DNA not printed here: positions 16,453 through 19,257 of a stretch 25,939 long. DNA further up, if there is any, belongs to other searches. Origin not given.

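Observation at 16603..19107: Orphan transhydroxylase-like molybdoenzyme with a rewired substrate pocket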

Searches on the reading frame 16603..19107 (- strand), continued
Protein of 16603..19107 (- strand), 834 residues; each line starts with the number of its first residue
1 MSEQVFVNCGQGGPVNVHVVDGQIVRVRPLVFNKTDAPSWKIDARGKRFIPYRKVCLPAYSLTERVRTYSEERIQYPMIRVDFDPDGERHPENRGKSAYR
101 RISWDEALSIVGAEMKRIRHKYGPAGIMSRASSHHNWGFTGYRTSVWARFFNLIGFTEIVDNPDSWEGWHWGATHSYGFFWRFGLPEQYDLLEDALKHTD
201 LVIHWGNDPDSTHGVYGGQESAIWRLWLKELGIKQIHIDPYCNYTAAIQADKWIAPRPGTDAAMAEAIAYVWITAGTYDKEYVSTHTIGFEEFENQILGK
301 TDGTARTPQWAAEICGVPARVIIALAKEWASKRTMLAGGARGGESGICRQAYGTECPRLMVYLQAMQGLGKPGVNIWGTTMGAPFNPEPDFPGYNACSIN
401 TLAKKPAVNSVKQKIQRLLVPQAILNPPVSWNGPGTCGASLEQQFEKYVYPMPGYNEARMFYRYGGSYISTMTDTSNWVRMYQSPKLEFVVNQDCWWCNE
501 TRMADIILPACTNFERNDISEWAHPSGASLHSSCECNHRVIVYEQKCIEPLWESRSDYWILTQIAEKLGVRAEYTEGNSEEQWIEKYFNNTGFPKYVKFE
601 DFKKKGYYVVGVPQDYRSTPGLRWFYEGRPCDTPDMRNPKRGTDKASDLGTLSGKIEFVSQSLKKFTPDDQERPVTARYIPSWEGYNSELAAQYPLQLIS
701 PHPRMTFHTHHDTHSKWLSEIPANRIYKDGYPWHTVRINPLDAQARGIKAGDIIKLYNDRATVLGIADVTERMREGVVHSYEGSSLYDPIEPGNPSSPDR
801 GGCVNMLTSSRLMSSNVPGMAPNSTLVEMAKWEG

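Call 56: fold_search(model_id=the predicted structure, library=pdb)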
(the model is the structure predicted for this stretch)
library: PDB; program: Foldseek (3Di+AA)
matches with E <= 10: 1044; with E <= 0.001: 174
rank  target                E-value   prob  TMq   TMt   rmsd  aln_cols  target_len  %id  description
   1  4v4c_A                1.0e-91  1.00  0.96  0.92   2.2       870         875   46  Crystal Structure of Pyrogallol-Phloroglucinol Transhydroxylase from Pelobacter acidigallici (released 2014-07-09)
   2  7l5s                  2.8e-53  1.00  0.76  0.82   5.2       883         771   25  Crystal Structure of Haemophilus influenzae MtsZ at pH 5.5 (released 2021-04-21)
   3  1eu1                  6.4e-53  1.00  0.78  0.85   3.9       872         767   26  THE CRYSTAL STRUCTURE OF RHODOBACTER SPHAEROIDES DIMETHYLSULFOXIDE REDUCTASE REVEALS TWO DISTINCT MOLYBDENUM COORDINATIO (released 2000-08-02)
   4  7l5i                  1.5e-52  1.00  0.76  0.83   4.6       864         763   25  Crystal Structure of Haemophilus influenzae MtsZ at pH 7.0 (released 2021-04-21)
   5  1h5n_A                2.6e-52  1.00  0.77  0.84   4.2       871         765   25  DMSO REDUCTASE MODIFIED BY THE PRESENCE OF DMS AND AIR (released 2002-05-17)
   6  1e18                  8.3e-52  1.00  0.79  0.84   4.1       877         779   26  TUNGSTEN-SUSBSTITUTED DMSO REDUCTASE FROM RHODOBACTER CAPSULATUS (released 2000-06-11)
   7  4dmr                  1.8e-51  1.00  0.77  0.83   4.2       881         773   25  REDUCED DMSO REDUCTASE FROM RHODOBACTER CAPSULATUS WITH BOUND DMSO SUBSTRATE (released 1998-03-18)
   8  1e5v_A                2.8e-51  1.00  0.77  0.84   4.0       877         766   26  OXIDIZED DMSO REDUCTASE EXPOSED TO HEPES BUFFER (released 2000-08-25)
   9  9h4t_A                3.2e-51  1.00  0.77  0.81   4.8       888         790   23  Crystal Structure of TorA (released 2025-02-26)
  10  2dmr                  3.4e-51  1.00  0.78  0.84   4.2       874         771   26  DITHIONITE REDUCED DMSO REDUCTASE FROM RHODOBACTER CAPSULATUS (released 1998-03-18)
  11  1dms                  3.4e-51  1.00  0.77  0.83   4.4       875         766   25  STRUCTURE OF DMSO REDUCTASE (released 1998-07-01)
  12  1dmr                  5.9e-51  1.00  0.78  0.83   4.2       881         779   25  OXIDIZED DMSO REDUCTASE FROM RHODOBACTER CAPSULATUS (released 1998-03-18)
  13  1e60_A                8.7e-51  1.00  0.79  0.84   4.0       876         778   26  OXIDIZED DMSO REDUCTASE EXPOSED TO HEPES - Structure II BUFFER (released 2000-08-25)
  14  1e61_C                9.7e-51  1.00  0.78  0.85   3.6       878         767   26  OXIDIZED DMSO REDUCTASE EXPOSED TO HEPES - Structure II BUFFER (released 2000-08-25)
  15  9h4t_B                1.1e-50  1.00  0.77  0.80   4.8       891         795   23  Crystal Structure of TorA (released 2025-02-26)
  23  2e7z                  1.7e-35  1.00  0.62  0.70   8.0       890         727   18  Acetylene Hydratase from Pelobacter acetylenicus (released 2007-02-27)
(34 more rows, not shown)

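Call 60: find_related_loci(query=L007:12510-13346:+, collection=genome_contigs, flank=4000)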
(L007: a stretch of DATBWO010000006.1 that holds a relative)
Query L007:12510-13346:+ (278 aa) in genome_contigs; peptide patterns used: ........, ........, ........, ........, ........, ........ (x = any residue, [..] = any of these).
142 stretches matched a pattern; 120 encode a relative of the query (tblastn E <= 1e-3); the best 80 are kept; 80 distinct loci.
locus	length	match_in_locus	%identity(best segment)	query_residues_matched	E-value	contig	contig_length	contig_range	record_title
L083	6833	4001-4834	100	1-278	0e+0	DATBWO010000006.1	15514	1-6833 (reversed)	MAG TPA_asm: Dehalococcoidia bacterium isolate SMAG_U7543 k141_2027285, whole genome shotgun sequence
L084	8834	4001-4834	97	1-278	0e+0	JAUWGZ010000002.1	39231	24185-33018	MAG: Dehalococcoidia bacterium isolate CSMAG_2255 CSMAG_2255_k141_1281814_length_39231_cov_13.8993, whole genome shotgun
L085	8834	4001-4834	96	1-278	0e+0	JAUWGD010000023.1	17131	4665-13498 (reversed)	MAG: Dehalococcoidales bacterium isolate CSMAG_2233 CSMAG_2233_k141_1097336_length_17131_cov_11.3692, whole genome shotg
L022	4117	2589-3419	70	1-277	3e-143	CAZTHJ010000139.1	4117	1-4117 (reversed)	MAG TPA_asm: uncultured Dehalococcoidales bacterium isolate SRP080215_co1_65 genome assembly, contig: NODE_47083_length_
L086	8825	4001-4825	69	1-276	1e-135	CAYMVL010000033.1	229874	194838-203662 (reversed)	MAG TPA_asm: uncultured Dehalococcoidales bacterium isolate SRP067234_co1_282 genome assembly, contig: k99_82140, whole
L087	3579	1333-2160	69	1-277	4e-138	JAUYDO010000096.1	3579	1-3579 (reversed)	MAG: Dehalococcoidia bacterium isolate C20_metabat.bin.41 C20_k141_49549, whole genome shotgun sequence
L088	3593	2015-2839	66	1-276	2e-137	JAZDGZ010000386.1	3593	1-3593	MAG: Pseudomonadota bacterium isolate MEGAHIT-group-0.292 k141_7691688, whole genome shotgun sequence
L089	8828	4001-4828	66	1-277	3e-130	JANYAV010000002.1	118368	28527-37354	MAG: Dehalococcoidia bacterium isolate GL140_5_metabat_360 GL140_5_k141_2392485, whole genome shotgun sequence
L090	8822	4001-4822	64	1-275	6e-130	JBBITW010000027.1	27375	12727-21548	MAG: Deltaproteobacteria bacterium isolate RSS170216_bin_405 NODE_1996_length_27375_cov_5.604026, whole genome shotgun s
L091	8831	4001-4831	65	1-277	5e-127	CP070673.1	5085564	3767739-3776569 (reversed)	MAG: Deltaproteobacteria bacterium isolate bin73 chromosome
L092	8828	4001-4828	65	1-277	1e-126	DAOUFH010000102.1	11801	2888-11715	MAG TPA_asm: Dehalococcoidales bacterium isolate R103_18 k99_363848, whole genome shotgun sequence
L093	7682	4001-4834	64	1-278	2e-126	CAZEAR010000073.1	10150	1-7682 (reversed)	MAG TPA_asm: uncultured Dehalococcoidales bacterium isolate binchicken_co294_169 genome assembly, contig: NODE_6027_leng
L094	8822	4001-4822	64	1-275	1e-125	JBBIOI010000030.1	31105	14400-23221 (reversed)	MAG: Deltaproteobacteria bacterium isolate TCS170221_bin_276 NODE_1135_length_31105_cov_3.81968, whole genome shotgun se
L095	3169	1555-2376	64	1-275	1e-129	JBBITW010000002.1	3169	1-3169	MAG: Deltaproteobacteria bacterium isolate RSS170216_bin_405 NODE_11072_length_3169_cov_2.190751, whole genome shotgun s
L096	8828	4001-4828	62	1-277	2e-124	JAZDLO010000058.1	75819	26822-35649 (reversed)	MAG: bacterium isolate MEGAHIT-group-0.602 k141_19283298, whole genome shotgun sequence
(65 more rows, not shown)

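Call 70: find_encoding_contigs(protein=P0033, flank=8000, max_places=2)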
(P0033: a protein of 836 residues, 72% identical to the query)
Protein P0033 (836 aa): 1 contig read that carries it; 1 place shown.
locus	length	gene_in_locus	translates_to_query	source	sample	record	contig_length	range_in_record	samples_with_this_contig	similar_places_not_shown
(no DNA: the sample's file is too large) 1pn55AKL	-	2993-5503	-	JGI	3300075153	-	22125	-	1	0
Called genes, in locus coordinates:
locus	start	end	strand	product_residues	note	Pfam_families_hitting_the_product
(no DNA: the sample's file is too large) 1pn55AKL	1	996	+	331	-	?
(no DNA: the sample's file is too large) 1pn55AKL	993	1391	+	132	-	PF03061:4HBT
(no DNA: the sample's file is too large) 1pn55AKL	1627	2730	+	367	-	PF01808:AICARFT_IMPCHas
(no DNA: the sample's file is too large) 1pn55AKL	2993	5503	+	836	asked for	PF21423:AhtL-like_1st, PF00384:Molybdopterin, PF01568:Molydop_binding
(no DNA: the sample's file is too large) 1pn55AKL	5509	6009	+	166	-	PF13482:RNase_H_2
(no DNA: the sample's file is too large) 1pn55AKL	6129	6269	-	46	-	-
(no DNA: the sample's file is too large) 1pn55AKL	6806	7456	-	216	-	-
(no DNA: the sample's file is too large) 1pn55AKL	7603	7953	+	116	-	-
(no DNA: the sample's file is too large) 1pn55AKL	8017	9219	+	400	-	PF14450:FtsA (weak), PF02491:SHS2_FTSA, PF08841:DDR (weak), PF06277:EutA (weak), PF06723:MreB_Mbl, PF11104:PilM_2 (weak), PF14450:FtsA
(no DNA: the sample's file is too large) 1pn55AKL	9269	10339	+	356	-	PF00091:Tubulin, PF12327:FtsZ_C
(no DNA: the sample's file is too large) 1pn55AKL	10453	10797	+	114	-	-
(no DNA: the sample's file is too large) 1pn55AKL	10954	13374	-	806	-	PF11992:TgpA_N (faint), PF01841:Transglut_core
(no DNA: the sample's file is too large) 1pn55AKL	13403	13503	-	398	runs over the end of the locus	PF01882:DUF58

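Call 71: find_encoding_contigs(protein=P0037, flank=8000, max_places=2)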
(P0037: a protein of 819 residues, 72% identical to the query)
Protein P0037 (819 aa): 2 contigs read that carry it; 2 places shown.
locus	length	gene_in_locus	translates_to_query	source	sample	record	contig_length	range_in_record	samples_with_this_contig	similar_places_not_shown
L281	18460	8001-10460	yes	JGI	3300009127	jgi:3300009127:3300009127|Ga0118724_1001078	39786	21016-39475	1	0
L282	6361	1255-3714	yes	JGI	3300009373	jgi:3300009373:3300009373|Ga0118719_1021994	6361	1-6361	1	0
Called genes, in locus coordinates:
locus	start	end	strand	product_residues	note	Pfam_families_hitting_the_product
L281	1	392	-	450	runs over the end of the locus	-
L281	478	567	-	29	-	-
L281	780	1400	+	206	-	-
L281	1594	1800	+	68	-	-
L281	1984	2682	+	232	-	PF00072:Response_reg, PF00486:Trans_reg_C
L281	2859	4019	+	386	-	PF00672:HAMP, PF00512:HisKA, PF13581:HATPase_c_2 (faint), PF02518:HATPase_c, PF13589:HATPase_c_3 (weak)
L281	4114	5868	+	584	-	PF00364:Biotin_lipoyl (faint), PF25917:BSH_RND (faint), PF25973:BSH_CzcB (weak), PF25984:BSH_YknX (weak), PF25967:RND-MFP_C, PF25989:YknX_C (weak)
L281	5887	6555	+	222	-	PF00005:ABC_tran, PF02463:SMC_N (faint), PF13304:AAA_21 (faint)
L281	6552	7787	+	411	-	PF12704:MacB_PCD, PF02687:FtsX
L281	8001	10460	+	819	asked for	PF21423:AhtL-like_1st, PF00384:Molybdopterin, PF01568:Molydop_binding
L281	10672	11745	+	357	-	-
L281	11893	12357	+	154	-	-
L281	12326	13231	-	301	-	PF12760:Zn_ribbon_IS1595, PF12762:DDE_Tnp_IS1595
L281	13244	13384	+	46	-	-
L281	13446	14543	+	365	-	PF00580:UvrD-helicase (faint), PF01443:Viral_helicase1 (faint), PF13361:UvrD_C, PF13538:UvrD_C_2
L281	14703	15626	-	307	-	PF00890:FAD_binding_2 (faint), PF01266:DAO (faint), PF01494:FAD_binding_3 (faint), PF01946:Thi4 (faint), PF03486:HI0933_like (faint), PF07992:Pyr_redox_2, PF13738:Pyr_redox_3, PF00070:Pyr_redox, +2 more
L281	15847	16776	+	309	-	PF00291:PALP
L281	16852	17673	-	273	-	PF09754:PAC2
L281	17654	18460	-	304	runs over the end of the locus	PF09754:PAC2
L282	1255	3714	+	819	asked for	PF21423:AhtL-like_1st, PF00384:Molybdopterin, PF01568:Molydop_binding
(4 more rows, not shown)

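Call 72: find_encoding_contigs(protein=P0024, flank=8000, max_places=2)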
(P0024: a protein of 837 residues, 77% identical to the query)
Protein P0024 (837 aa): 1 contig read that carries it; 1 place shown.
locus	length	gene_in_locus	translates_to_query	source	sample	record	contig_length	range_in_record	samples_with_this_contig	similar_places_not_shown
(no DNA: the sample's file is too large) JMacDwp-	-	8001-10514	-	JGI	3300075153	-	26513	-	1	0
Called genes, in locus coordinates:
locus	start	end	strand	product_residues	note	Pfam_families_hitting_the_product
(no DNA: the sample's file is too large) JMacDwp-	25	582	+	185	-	PF10502:Peptidase_S26, PF00717:Peptidase_S24 (weak)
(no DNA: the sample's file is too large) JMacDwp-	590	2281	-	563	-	PF02518:HATPase_c, PF13589:HATPase_c_3, PF01119:DNA_mis_repair, PF08676:MutL_C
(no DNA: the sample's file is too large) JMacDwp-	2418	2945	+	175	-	PF02915:Rubrerythrin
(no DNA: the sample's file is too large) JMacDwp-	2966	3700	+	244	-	PF00005:ABC_tran, PF13304:AAA_21 (faint)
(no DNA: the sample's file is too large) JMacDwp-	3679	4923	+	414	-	PF01458:SUFBD_core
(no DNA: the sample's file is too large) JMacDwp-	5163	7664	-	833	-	PF20437:LonC_helical, PF13654:AAA_32, PF20436:LonB_AAA-LID, PF05362:Lon_C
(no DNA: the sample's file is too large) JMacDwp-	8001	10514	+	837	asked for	PF21423:AhtL-like_1st, PF00384:Molybdopterin, PF01568:Molydop_binding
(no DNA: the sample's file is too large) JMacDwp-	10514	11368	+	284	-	PF12838:Fer4_7 (faint), PF13187:Fer4_9 (faint), PF13247:Fer4_11, PF13620:CarboxypepD_reg (weak), PF13715:CarbopepD_reg_2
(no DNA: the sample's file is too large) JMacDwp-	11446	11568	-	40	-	-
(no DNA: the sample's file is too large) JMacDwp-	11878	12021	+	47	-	-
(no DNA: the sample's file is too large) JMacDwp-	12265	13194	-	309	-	PF02729:OTCace_N, PF00185:OTCace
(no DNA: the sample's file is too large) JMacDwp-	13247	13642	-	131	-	PF01850:PIN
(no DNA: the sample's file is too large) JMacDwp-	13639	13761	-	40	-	?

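Call 74: find_encoding_contigs(protein=P0021, flank=6000, max_places=2)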
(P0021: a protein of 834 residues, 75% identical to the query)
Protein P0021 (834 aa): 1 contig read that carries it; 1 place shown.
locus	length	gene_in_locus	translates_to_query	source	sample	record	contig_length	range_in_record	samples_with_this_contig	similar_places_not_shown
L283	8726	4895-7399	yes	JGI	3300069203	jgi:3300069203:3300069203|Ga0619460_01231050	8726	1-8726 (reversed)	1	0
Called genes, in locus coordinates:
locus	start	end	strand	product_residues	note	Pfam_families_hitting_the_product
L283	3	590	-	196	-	?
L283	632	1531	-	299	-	PF06325:PrmA, PF10294:Methyltransf_16 (weak), PF05175:MTS, PF13489:Methyltransf_23 (weak), PF02475:TRM5-TYW2_MTfase, PF08241:Methyltransf_11, PF13649:Methyltransf_25, PF13847:Methyltransf_31, +2 more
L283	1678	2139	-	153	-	PF13473:Cupredoxin_1, PF00127:Copper-bind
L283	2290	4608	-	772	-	PF01011:PQQ, PF13360:PQQ_2, PF25293:Beta-prop_EMC1_N (faint), PF01011:PQQ, PF13360:PQQ_2, PF13570:Beta-prop_ACSF4, PF14347:DUF4399 (faint)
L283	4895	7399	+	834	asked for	PF21423:AhtL-like_1st, PF00384:Molybdopterin, PF01568:Molydop_binding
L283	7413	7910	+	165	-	PF13482:RNase_H_2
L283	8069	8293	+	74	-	-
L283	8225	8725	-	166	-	?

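Call 75: find_encoding_contigs(protein=P0018, flank=6000, max_places=2)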
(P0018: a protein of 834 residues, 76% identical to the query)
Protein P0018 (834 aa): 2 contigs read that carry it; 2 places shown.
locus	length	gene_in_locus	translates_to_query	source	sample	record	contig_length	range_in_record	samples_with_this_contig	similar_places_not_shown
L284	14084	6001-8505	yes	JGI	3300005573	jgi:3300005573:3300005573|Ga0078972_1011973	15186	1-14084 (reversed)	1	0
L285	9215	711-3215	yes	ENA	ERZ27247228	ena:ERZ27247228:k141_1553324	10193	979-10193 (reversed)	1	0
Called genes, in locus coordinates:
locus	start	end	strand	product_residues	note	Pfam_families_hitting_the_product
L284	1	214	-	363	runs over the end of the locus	PF00437:T2SSE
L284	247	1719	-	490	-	PF11104:PilM_2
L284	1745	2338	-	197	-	-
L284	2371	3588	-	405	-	PF00482:T2SSF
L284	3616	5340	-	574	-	PF05157:MshEN, PF00437:T2SSE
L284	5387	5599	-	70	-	PF12728:HTH_17 (faint)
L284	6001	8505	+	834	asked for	PF21423:AhtL-like_1st, PF00384:Molybdopterin, PF01568:Molydop_binding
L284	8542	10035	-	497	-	PF00989:PAS, PF08448:PAS_4, PF13188:PAS_8 (weak), PF08447:PAS_3, PF13426:PAS_9, PF07730:HisKA_3, PF02518:HATPase_c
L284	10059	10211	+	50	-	-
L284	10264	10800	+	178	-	PF13482:RNase_H_2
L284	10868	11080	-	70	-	-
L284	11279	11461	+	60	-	-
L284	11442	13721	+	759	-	PF01326:PPDK_N, PF00391:PEP-utilizers, PF02896:PEP-utilizers_C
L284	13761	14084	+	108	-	?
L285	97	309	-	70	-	-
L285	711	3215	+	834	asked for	PF21423:AhtL-like_1st, PF00384:Molybdopterin, PF01568:Molydop_binding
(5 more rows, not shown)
